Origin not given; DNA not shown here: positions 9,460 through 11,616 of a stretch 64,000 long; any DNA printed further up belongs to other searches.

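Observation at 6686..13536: Tightly coupled six-gene operon of uncharacterised proteins that I cannot assign to any described system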

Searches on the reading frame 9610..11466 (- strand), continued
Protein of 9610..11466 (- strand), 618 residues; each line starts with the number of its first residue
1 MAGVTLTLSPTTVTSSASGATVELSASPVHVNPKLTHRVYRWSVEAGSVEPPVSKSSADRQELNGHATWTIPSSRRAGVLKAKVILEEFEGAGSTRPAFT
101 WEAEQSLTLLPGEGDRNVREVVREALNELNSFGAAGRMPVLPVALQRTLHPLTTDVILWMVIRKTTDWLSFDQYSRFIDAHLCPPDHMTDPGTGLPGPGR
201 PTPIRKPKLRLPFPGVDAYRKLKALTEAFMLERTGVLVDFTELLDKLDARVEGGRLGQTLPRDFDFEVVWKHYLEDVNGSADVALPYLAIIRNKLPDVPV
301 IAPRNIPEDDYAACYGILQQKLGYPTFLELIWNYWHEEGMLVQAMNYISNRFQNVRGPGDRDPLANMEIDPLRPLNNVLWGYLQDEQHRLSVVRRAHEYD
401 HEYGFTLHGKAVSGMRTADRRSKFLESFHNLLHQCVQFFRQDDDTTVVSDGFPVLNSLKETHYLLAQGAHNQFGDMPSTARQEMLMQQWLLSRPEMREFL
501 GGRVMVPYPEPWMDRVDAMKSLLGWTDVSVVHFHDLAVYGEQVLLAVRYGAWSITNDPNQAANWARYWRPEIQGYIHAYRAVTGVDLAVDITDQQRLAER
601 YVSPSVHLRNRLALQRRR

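Call 63: search_protein_families(library=pfam, proteins=[L060:5417-6703:+, L032:3667-5010:+, L044:3261-4661:+, L054:5103-6452:+, L019:1417-2697:-, L060:13789-15216:-, L032:11899-13323:-], max_evalue=0.001)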
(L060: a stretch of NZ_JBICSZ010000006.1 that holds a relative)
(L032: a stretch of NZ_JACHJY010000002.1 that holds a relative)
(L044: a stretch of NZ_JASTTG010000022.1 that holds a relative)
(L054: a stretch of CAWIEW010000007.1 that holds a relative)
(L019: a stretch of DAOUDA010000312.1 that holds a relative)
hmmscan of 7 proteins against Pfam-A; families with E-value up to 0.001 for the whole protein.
L060:5417-6703:+ (428 aa): 5 families
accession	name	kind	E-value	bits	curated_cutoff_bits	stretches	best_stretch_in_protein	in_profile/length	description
PF04552.19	Sigma54_DBD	-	4.7e-25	88.6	22.8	1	289-427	7-159/160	Sigma-54, DNA binding domain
PF04963.19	Sigma54_CBD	-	1.7e-16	60.9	22.9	1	109-264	30-176/185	Sigma-54 factor, core binding domain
PF13560.12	HTH_31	-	3.3e-05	24.5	27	1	332-372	15-55/64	Helix-turn-helix domain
PF13545.12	HTH_Crp_2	-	7.7e-05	23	27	0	309-352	2-43/70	Crp-like helix-turn-helix domain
PF00309.25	Sigma54_AID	-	0.00038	20.7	23.8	1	13-55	3-45/46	Sigma-54 factor, Activator interacting domain (AID)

L032:3667-5010:+ (447 aa): 6 families
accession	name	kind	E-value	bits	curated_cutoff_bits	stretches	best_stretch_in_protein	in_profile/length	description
PF04552.19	Sigma54_DBD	-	1.7e-29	103.1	22.8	1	299-440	5-158/160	Sigma-54, DNA binding domain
PF04963.19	Sigma54_CBD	-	3.2e-22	79.6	22.9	1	108-280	25-185/185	Sigma-54 factor, core binding domain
PF00309.25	Sigma54_AID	-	1.1e-07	31.9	23.8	1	18-51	13-46/46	Sigma-54 factor, Activator interacting domain (AID)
PF13545.12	HTH_Crp_2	-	3.8e-06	27.2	27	0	115-156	3-48/70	Crp-like helix-turn-helix domain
PF13384.12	HTH_23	-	1.8e-05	24.8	24.6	0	131-155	18-42/50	Homeodomain-like domain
PF13518.12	HTH_28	-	0.00035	21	25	0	132-157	14-39/52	Helix-turn-helix domain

L044:3261-4661:+ (466 aa): 6 families
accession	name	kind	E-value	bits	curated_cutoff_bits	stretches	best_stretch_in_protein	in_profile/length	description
PF04552.19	Sigma54_DBD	-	1.6e-29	103.1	22.8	1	318-458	6-158/160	Sigma-54, DNA binding domain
PF04963.19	Sigma54_CBD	-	8.5e-22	78.2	22.9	1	115-289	25-185/185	Sigma-54 factor, core binding domain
PF00309.25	Sigma54_AID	-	1.3e-06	28.6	23.8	1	18-51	13-46/46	Sigma-54 factor, Activator interacting domain (AID)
PF01022.26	HTH_5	-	0.00013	22.2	22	0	360-380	14-34/47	Bacterial regulatory protein, arsR family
PF13384.12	HTH_23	-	0.00022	21.4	24.6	0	363-382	19-38/50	Homeodomain-like domain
PF13545.12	HTH_Crp_2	-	0.00044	20.6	27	0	354-382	16-43/70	Crp-like helix-turn-helix domain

L054:5103-6452:+ (449 aa): 10 families
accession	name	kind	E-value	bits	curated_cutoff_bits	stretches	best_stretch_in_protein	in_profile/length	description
PF04963.19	Sigma54_CBD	-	3.6e-35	121.8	22.9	1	109-291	8-185/185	Sigma-54 factor, core binding domain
PF04552.19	Sigma54_DBD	-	1.5e-30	106.5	22.8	1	306-448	3-157/160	Sigma-54, DNA binding domain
PF00309.25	Sigma54_AID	-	5.3e-07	29.8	23.8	1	30-67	8-45/46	Sigma-54 factor, Activator interacting domain (AID)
PF13545.12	HTH_Crp_2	-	1.4e-06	28.6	27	0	349-373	18-43/70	Crp-like helix-turn-helix domain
PF01381.28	HTH_3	-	3.6e-05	24.1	23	0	353-392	10-48/55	Helix-turn-helix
PF13560.12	HTH_31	-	4.1e-05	24.2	27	1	348-402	10-64/64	Helix-turn-helix domain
PF13542.12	HTH_Tnp_ISL3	-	0.00045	20.1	27.4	0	147-169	26-48/51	Helix-turn-helix domain of transposase family ISL3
PF12802.13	MarR_2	-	0.00046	20.7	27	0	349-374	20-42/61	MarR family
PF04545.22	Sigma70_r4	-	0.00069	19.5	24.1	0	348-371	16-39/50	Sigma-70, region 4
PF12728.13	HTH_17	-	0.00078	20.1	27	0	353-380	2-27/51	Helix-turn-helix domain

L019:1417-2697:- (426 aa): 6 families
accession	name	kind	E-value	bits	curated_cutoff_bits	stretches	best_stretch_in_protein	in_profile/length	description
PF04963.19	Sigma54_CBD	-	1.6e-31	109.9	22.9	1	69-253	7-179/185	Sigma-54 factor, core binding domain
PF04552.19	Sigma54_DBD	-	2.9e-31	108.8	22.8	1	281-420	8-159/160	Sigma-54, DNA binding domain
PF00309.25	Sigma54_AID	-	1.7e-06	28.2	23.8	1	6-48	4-46/46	Sigma-54 factor, Activator interacting domain (AID)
PF13384.12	HTH_23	-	1.7e-06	28.1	24.6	0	110-139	19-48/50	Homeodomain-like domain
PF13551.12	HTH_29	-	0.00022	21.7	28.1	0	327-344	17-34/64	Winged helix-turn helix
PF13545.12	HTH_Crp_2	-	0.00064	20.1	27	0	317-344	16-44/70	Crp-like helix-turn-helix domain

L060:13789-15216:- (475 aa): 4 families
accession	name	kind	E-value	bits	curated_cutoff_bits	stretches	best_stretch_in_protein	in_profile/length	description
PF00158.32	Sigma54_activat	-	2.2e-51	174.3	20.2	1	154-321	2-167/168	Sigma-54 interaction domain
PF14532.12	Sigma54_activ_2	-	1.7e-14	54.7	25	1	161-326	7-138/138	Sigma-54 interaction domain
PF25601.1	AAA_lid_14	-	2.1e-08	34.3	27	1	327-401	1-76/87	AAA+ ATPase lid domain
PF07728.20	AAA_5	-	0.00013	22.4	22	1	178-298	2-124/139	AAA domain (dynein-related subfamily)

L032:11899-13323:- (474 aa): 4 families
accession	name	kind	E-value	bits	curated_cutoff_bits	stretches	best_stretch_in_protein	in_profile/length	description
PF00158.32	Sigma54_activat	-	7.4e-53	179.1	20.2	1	142-306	3-165/168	Sigma-54 interaction domain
PF25601.1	AAA_lid_14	-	7e-15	55.1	27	1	314-389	1-74/87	AAA+ ATPase lid domain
PF14532.12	Sigma54_activ_2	-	2.5e-14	54.1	25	1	141-313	1-138/138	Sigma-54 interaction domain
PF01078.27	Mg_chelatase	-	2.5e-07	30.7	20.3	1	152-284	12-158/207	Magnesium chelatase, subunit ChlI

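Call 67: search_dna_similar(query=window:9610-11466:-, collection=phages, mode=protein, max_rows=10)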
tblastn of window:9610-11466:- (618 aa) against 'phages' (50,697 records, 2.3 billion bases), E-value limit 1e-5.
No match.
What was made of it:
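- On Phage holin-endolysin cassette: g3 gives no tblastn match in the phage collection (call 67).
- Closest known: Phage holin-endolysin lysis cassettes. Different: There are no phage genes nearby, and g3 finds no match in 50,697 phage records (call 67).
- Tried and rejected: Phage origin. g3 gives no match in the phage collection (call 67).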

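Call 68: search_dna_similar(query=window:9610-11466:-, collection=plasmids, mode=protein, max_rows=20)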
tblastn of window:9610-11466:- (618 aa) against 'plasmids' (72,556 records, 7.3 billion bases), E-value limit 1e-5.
Records with a match: 4; places in all: 4; records where one place covers at least 80% of the query: 3.
Best place of each record, by identity: <60% 4.
By first word of the organism name: Rhizobium 2; Ensifer 1; Paraburkholderia 1.
By predicted mobility (MOB-suite, as given by PLSDB): non-mobilizable 3; conjugative 1.
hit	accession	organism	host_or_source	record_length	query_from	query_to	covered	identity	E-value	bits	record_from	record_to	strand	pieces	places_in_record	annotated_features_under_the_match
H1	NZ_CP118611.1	Ensifer adhaerens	Pure isolate,Rhizosphere of Cyperus ...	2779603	44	617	93%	48.1%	5e-153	495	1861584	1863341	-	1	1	none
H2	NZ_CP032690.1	Rhizobium sp. CCGE532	Phaseolus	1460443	122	616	80%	47.7%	2e-127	421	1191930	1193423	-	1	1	record has no annotation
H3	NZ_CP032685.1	Rhizobium sp. CCGE531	Phaseolus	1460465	122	616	80%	47.7%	2e-127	421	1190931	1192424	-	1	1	record has no annotation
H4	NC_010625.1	Paraburkholderia phymatum STM815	-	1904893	314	589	45%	59.1%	3e-103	351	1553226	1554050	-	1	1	record has no annotation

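Call 69: get_annotated_region(hit=H1, flank=8000)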
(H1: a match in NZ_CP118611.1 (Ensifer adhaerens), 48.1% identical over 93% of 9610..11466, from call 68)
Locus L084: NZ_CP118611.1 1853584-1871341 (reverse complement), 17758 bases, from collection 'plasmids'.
description: Ensifer adhaerens strain CTYH.Ch1 plasmid pCTYH.Ch1_1, complete sequence
organism: Ensifer adhaerens (NCBI taxid 106592)
taxonomy: Bacteria; Pseudomonadota; Alphaproteobacteria; Hyphomicrobiales; Rhizobiaceae; Ensifer; Ensifer adhaerens
host: -; source: Pure isolate,Rhizosphere of Cyperus brevifolius; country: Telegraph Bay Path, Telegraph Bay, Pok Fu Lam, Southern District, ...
typing (MOB-suite, as given by PLSDB): conjugative; relaxase MOBQ; mating-pair formation MPF_T
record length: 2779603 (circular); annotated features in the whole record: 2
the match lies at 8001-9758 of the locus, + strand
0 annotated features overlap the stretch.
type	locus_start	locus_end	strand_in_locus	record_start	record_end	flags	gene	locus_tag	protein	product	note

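Call 78: find_encoding_contigs(protein=P0005, flank=7000, max_places=1)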
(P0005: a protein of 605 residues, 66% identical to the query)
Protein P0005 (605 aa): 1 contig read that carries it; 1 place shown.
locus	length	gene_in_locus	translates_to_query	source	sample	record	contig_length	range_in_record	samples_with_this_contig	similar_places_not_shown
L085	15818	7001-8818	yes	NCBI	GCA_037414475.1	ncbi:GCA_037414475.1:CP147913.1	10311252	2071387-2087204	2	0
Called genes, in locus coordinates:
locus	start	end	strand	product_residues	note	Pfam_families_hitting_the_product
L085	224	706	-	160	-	-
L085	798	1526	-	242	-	PF12833:HTH_18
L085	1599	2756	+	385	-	PF00144:Beta-lactamase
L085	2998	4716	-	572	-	PF02310:B12-binding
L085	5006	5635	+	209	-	-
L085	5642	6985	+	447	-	-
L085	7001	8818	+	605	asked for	-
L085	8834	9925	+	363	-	PF00155:Aminotran_1_2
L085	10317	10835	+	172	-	-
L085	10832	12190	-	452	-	PF00158:Sigma54_activat, PF01078:Mg_chelatase (weak), PF14532:Sigma54_activ_2, PF07728:AAA_5 (weak), PF25601:AAA_lid_14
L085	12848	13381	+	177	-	-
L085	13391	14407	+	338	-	-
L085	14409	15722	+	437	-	PF21105:DyP_N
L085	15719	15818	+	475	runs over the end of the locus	PF01134:GIDA (faint), PF03486:HI0933_like (faint), PF07992:Pyr_redox_2, PF12831:FAD_oxidored, PF13738:Pyr_redox_3 (weak), PF00070:Pyr_redox, PF02852:Pyr_redox_dim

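Call 79: find_encoding_contigs(protein=P0054, flank=7000, max_places=1)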
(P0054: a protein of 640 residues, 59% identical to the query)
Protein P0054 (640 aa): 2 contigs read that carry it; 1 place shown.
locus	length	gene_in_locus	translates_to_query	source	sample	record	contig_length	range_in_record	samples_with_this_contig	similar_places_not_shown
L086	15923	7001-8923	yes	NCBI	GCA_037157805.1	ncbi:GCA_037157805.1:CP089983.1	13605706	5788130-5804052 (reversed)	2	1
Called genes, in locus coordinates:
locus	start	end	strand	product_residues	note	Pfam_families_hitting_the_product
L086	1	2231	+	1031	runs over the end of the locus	PF08455:SNF2_assoc (weak), PF00176:SNF2-rel_dom, PF00270:DEAD, PF04851:ResIII, PF00271:Helicase_C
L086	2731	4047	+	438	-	PF00158:Sigma54_activat, PF14532:Sigma54_activ_2, PF01078:Mg_chelatase, PF07728:AAA_5 (weak), PF25601:AAA_lid_14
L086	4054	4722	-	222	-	-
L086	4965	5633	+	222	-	-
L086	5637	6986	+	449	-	-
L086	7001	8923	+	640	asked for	-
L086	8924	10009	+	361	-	PF00155:Aminotran_1_2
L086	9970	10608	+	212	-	-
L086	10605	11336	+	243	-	PF04909:Amidohydro_2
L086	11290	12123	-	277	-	-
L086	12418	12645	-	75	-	-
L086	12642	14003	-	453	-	PF00691:OmpA (weak)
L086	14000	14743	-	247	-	PF04909:Amidohydro_2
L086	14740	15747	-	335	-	PF00155:Aminotran_1_2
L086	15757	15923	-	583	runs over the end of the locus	-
